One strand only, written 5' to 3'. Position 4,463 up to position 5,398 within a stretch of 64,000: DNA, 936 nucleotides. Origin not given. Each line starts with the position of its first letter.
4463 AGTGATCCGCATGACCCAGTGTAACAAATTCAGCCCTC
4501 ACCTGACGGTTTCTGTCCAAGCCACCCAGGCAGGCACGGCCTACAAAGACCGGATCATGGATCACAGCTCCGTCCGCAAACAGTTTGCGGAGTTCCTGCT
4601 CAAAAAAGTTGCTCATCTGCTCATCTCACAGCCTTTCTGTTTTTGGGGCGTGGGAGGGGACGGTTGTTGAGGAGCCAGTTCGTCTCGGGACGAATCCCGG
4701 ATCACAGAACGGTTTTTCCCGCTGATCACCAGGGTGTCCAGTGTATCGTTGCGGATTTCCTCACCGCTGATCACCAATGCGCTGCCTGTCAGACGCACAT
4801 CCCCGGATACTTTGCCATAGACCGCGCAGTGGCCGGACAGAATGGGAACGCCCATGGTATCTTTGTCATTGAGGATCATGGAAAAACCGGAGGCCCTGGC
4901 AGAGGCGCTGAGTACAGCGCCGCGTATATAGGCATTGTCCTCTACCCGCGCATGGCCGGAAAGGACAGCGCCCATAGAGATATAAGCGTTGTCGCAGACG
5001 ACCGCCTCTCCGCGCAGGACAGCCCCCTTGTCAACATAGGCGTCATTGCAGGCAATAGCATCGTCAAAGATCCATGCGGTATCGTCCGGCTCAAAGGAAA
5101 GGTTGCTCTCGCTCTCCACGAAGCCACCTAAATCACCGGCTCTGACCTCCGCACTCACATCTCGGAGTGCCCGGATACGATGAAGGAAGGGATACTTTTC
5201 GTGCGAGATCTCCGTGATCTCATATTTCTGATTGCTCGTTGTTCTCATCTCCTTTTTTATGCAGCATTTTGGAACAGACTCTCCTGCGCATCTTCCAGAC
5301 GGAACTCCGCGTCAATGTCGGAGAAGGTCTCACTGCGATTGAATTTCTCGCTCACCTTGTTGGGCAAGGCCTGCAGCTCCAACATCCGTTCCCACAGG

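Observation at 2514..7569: Translationally coupled DUF3846 / MetK / PAPS-reductase-like / beta-helix / DUF4406 / unknown / orphan-MTase cassette beside the predicted oriT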

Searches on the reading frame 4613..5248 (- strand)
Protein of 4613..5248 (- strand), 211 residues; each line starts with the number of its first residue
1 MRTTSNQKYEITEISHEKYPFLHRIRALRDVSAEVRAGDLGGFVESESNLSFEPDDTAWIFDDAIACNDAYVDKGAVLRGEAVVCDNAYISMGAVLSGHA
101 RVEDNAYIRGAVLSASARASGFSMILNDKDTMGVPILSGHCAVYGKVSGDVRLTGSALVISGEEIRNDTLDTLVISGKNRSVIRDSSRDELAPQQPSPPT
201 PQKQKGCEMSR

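Call 3: search_protein_families(library=pfam, proteins=[window:4613-5248:-], max_evalue=0.01)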
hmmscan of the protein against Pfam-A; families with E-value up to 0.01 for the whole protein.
window:4613-5248:- (211 aa): 1 family
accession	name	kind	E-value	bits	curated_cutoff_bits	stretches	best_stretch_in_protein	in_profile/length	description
PF00132.30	Hexapep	-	4.2e-07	29.8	27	2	68-98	6-36/36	Bacterial transferase hexapeptide (six repeats)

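Call 4: search_protein_families(library=ncbifam, proteins=[window:4613-5248:-], max_evalue=0.01)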
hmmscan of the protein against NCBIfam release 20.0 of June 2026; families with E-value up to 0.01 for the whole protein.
window:4613-5248:- (211 aa): 4 families
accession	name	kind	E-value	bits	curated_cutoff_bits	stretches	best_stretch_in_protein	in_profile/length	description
NF040481.1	YdcK_fam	equivalog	3e-13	49.4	350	1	6-128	10-129/326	YdcK family protein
TIGR03532.1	DapD_Ac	equivalog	5.2e-06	26.2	231.75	1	57-186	92-214/231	2,3,4,5-tetrahydropyridine-2,6-dicarboxylate N-acetyltransferase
NF040510.1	avirulen_svx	equivalog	0.00027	19.7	625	1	71-177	469-574/601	Svx/AvrXca family virulence/avirulence protein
NF052502.1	man1P_GTase_Rv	exception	0.0036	16.2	440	1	57-121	246-309/352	mannose-1-phosphate guanylyltransferase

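Call 7: search_protein_families(library=phrogs, proteins=[window:4613-5248:-], max_evalue=0.01)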
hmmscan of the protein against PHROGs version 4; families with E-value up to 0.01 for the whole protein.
window:4613-5248:- (211 aa): 4 families
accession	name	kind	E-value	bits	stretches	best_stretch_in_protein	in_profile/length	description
phrog_5070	-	unknown function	1.1e-29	104.2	1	6-169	2-167/182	-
phrog_7964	-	unknown function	2.1e-26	93.4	1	1-166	20-187/269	-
phrog_20149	-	unknown function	3.4e-14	53.7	1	7-51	3-48/53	-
phrog_21367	-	unknown function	0.00019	22.9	1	7-44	32-68/70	-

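Call 8: search_protein_families(library=padloc, proteins=[window:4613-5248:-], max_evalue=0.01)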
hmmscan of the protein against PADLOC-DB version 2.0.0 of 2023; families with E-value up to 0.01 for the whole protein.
window:4613-5248:- (211 aa): 0 families

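Call 73: search_dna_similar(query=window:4613-5248:-, collection=phages, mode=protein, max_rows=20, max_evalue=0.001)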
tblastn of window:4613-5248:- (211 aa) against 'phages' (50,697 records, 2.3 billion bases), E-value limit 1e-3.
Records with a match: 71; places in all: 83; records where one place covers at least 80% of the query: 1.
Best place of each record, by identity: 60-80% 1; <60% 70.
By first word of the organism name: Streptococcus 16; Liberibacter 12; Bacillus 10; Edwardsiella 5; Xanthomonas 4; Vibrio 4; Lactobacillus 2; Bacteroides 2; Aeromonas 2; Chryseobacterium 2; and 11 more.
By host as written in the record: - 7; Candidatus Liberibacter asiaticus UF506 4; Vibrio breoganii 4; Bacillus pumilus GR8 4; Streptococcus thermophilus 3; Lactobacillus fermentum 2; Bacillus pumilus GL1 2; Candidatus Liberibacter asiaticus 2; and 38 more.
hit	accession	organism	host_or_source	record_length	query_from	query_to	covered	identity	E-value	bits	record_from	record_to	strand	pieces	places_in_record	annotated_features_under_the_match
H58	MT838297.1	Bacteriophage sp.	human fecal samples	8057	1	191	91%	66.0%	8e-83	273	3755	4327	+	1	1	record has no annotation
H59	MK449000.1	Streptococcus phage Javan64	Streptococcus anginosus BVI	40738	6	161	74%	38.9%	4e-12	70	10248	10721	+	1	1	hypothetical protein (x2)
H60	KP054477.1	Lactobacillus phage LfeInf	Lactobacillus fermentum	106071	6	163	75%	38.3%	2e-14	77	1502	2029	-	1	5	hypothetical protein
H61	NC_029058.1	Lactobacillus phage LfeInf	Lactobacillus fermentum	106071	6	163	75%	38.3%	2e-14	77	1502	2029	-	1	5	hypothetical protein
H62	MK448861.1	Streptococcus phage Javan174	Streptococcus entericus DSM_14446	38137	7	168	77%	34.4%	9e-12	69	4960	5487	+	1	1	glycerol kinase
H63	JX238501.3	Bacillus phage phiAGATE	Bacillus pumilus GL1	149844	1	159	75%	35.0%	2e-9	62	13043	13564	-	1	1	putative hexapeptide repeat containing transferase like protein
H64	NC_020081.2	Bacillus phage phiAGATE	Bacillus pumilus GL1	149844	1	159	75%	35.0%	2e-9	62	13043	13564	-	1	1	putative hexapeptide repeat containing transferase like protein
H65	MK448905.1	Streptococcus phage Javan318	Streptococcus mitis P-2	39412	7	165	75%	34.5%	1e-13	74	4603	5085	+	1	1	glycerol kinase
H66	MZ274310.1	Mycobacterium phage Boilgate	Mycobacterium smegmatis mc2 155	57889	22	165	68%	38.1%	3e-15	79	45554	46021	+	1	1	64: hypothetical protein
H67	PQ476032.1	Xanthomonas phage phiXacJX1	Xanthomonas citri pv. citri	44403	5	160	74%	35.1%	1e-18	89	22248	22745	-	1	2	hypothetical protein (x2)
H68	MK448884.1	Streptococcus phage Javan246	Streptococcus gordonii SK184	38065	22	175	73%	35.0%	5e-12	70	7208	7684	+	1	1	hypothetical protein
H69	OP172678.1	Bacteroides phage BF766P1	Bacteroides fragilis DA766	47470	7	172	79%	32.0%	3e-10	65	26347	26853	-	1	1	hypothetical protein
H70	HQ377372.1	Liberibacter phage SC1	Candidatus Liberibacter asiaticus UF506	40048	6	170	78%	32.1%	4e-9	84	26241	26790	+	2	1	hypothetical protein (x2)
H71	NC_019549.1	Liberibacter phage SC1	Candidatus Liberibacter asiaticus UF506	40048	6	170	78%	32.1%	4e-9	84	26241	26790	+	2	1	hypothetical protein (x2)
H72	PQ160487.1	Liberibacter phage P-9PA-1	Candidatus Liberibacter asiaticus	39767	6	170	78%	32.1%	4e-9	84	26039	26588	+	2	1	hypothetical protein (x2)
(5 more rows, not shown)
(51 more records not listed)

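Call 83: search_solved_structures(query=window:4613-5248:-, max_evalue=1)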
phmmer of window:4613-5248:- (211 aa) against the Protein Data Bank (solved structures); distinct sequences matched with E-value up to 1: 13.
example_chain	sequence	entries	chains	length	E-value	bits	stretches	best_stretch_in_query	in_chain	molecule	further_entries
2f9c_A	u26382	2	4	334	2.2e-08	37.3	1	17-139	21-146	Hypothetical protein YDCK | Putative transferase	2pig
9f5x_u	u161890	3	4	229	0.021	17.7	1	69-110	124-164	CAG1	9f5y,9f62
3r8y_A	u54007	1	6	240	0.035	17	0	64-98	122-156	2,3,4,5-tetrahydropyridine-2,6-dicarboxylate N-acetyltransferase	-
3cj8_A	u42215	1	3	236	0.068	16.1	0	70-99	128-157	2,3,4,5-tetrahydropyridine-2,6-dicarboxylate N-acetyltransferase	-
8e62_A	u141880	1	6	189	0.14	15.1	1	64-109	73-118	UDP-N-acetylglucosamine acyltransferase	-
4r36_A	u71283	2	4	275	0.2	14.5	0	60-111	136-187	Putative acyl-[acyl-carrier-protein]--UDP-N-acetylglucosamine O-acyltransferase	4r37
9gva_AAA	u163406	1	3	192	0.29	14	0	73-112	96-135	Hexapeptide transferase family protein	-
3r0s_A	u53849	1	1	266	0.38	13.7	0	74-184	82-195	Acyl-[acyl-carrier-protein]--UDP-N-acetylglucosamine O-acyltransferase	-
6x89_G2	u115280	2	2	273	0.4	13.6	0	70-117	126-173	gamma carbonic anhydrase 1, mitochondrial-like | NDUCA2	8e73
3otl_A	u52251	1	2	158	0.54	13.2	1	51-89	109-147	Putative uncharacterized protein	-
7ar9_z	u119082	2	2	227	0.77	12.6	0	65-108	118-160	CA3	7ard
6ive_A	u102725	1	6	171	0.83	12.5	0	74-113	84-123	Ferripyochelin-binding protein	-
3hsq_A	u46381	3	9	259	0.91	12.4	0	80-114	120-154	Acyl-[acyl-carrier-protein]--UDP-N-acetylglucosamine O-acyltransferase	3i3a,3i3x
